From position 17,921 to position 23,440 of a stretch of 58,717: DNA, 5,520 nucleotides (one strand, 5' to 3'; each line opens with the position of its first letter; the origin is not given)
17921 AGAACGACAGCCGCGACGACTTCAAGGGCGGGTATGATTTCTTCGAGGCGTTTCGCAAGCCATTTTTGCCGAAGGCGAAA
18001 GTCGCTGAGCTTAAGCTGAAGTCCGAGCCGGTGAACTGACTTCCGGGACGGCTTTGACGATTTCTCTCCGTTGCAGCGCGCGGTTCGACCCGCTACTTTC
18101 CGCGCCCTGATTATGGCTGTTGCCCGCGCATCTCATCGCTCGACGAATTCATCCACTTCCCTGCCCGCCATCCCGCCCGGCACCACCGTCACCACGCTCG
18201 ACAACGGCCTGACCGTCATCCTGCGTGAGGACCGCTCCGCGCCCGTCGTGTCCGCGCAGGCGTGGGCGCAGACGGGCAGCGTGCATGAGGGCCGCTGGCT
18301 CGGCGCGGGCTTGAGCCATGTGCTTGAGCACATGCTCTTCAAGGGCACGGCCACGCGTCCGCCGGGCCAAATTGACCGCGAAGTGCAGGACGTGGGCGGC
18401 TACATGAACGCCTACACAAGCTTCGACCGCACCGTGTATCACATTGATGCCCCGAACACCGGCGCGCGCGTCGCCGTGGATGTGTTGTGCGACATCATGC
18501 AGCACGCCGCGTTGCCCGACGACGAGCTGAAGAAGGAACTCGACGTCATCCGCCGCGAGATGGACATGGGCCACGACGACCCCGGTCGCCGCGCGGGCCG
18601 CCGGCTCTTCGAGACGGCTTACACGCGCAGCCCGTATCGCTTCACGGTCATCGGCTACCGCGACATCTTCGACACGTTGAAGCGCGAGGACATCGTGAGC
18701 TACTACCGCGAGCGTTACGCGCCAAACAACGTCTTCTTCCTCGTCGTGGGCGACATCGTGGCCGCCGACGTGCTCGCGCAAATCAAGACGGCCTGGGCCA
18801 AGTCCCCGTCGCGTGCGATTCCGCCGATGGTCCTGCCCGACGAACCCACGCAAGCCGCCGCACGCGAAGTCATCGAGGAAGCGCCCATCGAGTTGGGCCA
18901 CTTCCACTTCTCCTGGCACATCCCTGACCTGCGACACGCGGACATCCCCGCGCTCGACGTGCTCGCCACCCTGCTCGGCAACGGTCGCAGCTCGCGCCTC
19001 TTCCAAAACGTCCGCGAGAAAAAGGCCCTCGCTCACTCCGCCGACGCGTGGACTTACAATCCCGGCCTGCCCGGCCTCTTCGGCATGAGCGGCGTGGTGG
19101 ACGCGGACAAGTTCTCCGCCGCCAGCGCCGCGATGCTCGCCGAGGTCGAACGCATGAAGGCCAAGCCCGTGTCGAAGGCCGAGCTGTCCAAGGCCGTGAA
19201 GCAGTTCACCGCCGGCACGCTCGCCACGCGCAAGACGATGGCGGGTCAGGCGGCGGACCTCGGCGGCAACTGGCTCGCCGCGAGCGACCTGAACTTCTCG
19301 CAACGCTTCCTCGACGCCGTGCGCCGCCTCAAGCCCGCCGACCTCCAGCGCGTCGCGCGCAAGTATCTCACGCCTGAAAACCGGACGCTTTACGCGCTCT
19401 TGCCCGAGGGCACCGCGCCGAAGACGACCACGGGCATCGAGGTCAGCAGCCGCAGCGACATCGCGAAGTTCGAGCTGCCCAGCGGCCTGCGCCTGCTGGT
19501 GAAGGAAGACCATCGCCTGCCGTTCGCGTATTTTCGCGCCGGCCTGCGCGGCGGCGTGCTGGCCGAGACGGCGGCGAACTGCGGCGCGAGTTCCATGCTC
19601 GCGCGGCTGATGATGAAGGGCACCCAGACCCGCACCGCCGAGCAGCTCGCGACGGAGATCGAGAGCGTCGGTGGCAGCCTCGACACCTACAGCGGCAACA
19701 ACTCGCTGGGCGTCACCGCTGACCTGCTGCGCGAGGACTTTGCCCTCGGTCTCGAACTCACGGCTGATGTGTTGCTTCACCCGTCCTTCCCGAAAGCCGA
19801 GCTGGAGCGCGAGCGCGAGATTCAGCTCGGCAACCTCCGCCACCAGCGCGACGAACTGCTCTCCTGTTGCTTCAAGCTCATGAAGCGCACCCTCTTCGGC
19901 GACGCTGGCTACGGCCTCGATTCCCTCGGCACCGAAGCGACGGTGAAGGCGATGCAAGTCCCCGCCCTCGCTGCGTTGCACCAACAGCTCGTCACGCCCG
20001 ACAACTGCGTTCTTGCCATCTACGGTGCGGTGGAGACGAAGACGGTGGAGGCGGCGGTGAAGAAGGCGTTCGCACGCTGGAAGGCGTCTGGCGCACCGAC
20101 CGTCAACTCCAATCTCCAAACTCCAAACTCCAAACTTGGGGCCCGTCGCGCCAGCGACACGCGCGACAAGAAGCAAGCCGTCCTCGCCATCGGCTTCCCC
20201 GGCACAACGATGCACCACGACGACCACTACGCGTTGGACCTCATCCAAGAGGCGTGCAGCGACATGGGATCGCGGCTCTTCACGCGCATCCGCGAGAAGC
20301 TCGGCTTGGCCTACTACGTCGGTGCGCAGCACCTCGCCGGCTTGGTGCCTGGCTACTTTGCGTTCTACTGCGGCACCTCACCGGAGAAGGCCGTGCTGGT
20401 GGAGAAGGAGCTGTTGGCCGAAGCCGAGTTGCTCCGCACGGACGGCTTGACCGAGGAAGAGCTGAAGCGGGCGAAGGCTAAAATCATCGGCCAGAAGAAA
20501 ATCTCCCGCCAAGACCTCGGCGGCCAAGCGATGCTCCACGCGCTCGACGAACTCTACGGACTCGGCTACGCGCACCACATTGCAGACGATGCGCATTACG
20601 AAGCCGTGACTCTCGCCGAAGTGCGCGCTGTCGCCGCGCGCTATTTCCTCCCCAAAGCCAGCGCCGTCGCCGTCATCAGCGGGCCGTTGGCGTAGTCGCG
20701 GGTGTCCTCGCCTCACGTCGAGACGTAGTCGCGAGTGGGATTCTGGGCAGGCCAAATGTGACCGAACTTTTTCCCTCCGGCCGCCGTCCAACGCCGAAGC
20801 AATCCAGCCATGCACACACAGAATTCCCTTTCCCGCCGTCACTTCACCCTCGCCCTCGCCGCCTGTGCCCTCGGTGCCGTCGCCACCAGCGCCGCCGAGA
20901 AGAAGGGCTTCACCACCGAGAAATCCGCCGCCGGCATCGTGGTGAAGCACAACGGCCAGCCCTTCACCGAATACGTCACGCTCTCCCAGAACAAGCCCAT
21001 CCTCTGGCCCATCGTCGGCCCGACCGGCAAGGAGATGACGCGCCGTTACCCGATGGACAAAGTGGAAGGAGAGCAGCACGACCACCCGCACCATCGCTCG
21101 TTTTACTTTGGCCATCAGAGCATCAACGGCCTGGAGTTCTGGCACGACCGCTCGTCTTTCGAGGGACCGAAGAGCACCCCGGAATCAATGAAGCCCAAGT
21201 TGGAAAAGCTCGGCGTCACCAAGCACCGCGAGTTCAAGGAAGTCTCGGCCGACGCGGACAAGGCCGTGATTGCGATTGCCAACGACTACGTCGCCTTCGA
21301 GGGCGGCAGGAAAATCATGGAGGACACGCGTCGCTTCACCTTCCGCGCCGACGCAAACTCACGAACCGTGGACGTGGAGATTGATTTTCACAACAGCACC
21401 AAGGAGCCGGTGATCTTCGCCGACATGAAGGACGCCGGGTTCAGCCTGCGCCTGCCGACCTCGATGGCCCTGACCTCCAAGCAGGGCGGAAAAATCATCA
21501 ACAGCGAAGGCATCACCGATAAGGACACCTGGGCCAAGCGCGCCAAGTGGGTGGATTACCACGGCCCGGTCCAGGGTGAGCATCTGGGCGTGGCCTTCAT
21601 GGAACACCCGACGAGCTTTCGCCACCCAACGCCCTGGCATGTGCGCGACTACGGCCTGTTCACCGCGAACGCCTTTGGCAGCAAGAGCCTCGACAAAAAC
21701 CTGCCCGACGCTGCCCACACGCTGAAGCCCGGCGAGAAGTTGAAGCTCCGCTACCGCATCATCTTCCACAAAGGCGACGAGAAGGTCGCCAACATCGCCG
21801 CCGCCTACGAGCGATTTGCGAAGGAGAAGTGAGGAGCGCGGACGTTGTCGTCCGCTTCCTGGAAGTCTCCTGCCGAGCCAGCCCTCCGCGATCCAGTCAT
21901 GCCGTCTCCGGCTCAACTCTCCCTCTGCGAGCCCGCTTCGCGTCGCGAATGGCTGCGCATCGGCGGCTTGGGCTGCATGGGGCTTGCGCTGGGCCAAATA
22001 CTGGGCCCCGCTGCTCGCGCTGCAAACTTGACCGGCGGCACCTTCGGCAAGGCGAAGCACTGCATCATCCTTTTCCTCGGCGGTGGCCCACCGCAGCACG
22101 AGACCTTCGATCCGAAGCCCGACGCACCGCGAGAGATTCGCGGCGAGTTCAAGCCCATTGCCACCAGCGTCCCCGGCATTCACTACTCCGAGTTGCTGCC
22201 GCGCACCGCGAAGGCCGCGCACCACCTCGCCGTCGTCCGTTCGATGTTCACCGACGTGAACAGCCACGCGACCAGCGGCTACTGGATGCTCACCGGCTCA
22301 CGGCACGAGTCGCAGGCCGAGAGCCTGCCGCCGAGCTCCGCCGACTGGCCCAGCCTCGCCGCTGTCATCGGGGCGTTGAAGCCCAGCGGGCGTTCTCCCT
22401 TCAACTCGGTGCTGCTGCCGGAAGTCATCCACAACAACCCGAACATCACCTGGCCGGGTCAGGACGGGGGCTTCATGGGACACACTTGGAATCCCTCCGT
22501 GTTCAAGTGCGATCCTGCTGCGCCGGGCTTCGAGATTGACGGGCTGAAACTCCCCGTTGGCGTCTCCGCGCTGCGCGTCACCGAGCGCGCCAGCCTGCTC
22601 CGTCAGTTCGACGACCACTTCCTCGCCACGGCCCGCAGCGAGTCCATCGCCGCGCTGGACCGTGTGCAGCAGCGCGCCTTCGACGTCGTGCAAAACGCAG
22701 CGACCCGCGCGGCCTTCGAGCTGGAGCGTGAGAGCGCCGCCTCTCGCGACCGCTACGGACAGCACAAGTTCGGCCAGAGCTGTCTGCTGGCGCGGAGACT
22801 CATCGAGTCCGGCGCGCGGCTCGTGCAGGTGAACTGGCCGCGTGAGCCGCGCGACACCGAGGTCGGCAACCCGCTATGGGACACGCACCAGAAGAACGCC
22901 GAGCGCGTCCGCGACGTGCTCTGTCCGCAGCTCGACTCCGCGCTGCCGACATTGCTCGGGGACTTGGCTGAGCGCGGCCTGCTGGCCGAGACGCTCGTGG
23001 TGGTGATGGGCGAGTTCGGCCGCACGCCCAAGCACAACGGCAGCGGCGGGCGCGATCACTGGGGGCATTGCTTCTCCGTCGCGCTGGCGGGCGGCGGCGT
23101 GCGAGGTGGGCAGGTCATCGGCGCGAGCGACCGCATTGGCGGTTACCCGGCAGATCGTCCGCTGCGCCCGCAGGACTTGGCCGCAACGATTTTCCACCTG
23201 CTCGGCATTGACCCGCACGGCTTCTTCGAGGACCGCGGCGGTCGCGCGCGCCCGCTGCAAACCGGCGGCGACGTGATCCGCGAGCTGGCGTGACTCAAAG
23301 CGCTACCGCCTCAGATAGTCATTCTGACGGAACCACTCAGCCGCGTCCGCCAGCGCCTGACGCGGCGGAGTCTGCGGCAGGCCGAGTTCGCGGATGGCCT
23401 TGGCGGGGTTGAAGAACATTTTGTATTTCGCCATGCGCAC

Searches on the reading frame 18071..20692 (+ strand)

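Call 80: search_protein_families(library=pfam, proteins=[window:18071-20692:+], max_evalue=0.00001)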
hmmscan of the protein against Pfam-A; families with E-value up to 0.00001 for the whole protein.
window:18071-20692:+ (874 aa): 2 families
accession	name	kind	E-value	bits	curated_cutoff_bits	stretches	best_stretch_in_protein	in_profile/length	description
PF05193.26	Peptidase_M16_C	-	2.1e-74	249.8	23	2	203-378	2-180/181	Peptidase M16 inactive domain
PF00675.25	Peptidase_M16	-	1.1e-44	152.3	22.3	2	49-189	2-141/149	Insulinase (Peptidase family M16)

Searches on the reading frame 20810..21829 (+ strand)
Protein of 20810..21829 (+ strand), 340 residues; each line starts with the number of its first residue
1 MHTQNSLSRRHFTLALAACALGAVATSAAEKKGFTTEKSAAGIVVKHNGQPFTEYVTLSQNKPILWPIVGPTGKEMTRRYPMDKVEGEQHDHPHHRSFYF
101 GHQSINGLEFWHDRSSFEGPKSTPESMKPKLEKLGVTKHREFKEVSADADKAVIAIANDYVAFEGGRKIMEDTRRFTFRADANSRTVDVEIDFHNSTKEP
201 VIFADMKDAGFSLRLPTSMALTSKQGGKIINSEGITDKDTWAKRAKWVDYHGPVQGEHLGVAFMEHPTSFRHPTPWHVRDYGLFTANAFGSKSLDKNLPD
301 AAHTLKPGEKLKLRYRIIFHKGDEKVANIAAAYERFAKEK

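Call 80: search_protein_families(library=pfam, proteins=[window:20810-21829:+], max_evalue=0.00001)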
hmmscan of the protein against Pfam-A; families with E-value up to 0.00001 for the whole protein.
window:20810-21829:+ (340 aa): 1 family
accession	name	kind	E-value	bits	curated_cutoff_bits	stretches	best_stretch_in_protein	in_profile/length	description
PF14100.11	DUF6807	-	3.9e-68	230.4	27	1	43-333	2-269/270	Family of unknown function (DUF6807)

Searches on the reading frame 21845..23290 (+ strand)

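Call 55: search_protein_families(library=pfam, proteins=[window:21845-23290:+], max_evalue=0.01)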
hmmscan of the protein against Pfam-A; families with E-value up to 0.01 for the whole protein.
window:21845-23290:+ (482 aa): 1 family
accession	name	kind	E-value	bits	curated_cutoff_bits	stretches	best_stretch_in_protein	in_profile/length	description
PF07394.17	DUF1501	-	8.4e-97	325.2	27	1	70-481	1-389/390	Protein of unknown function (DUF1501)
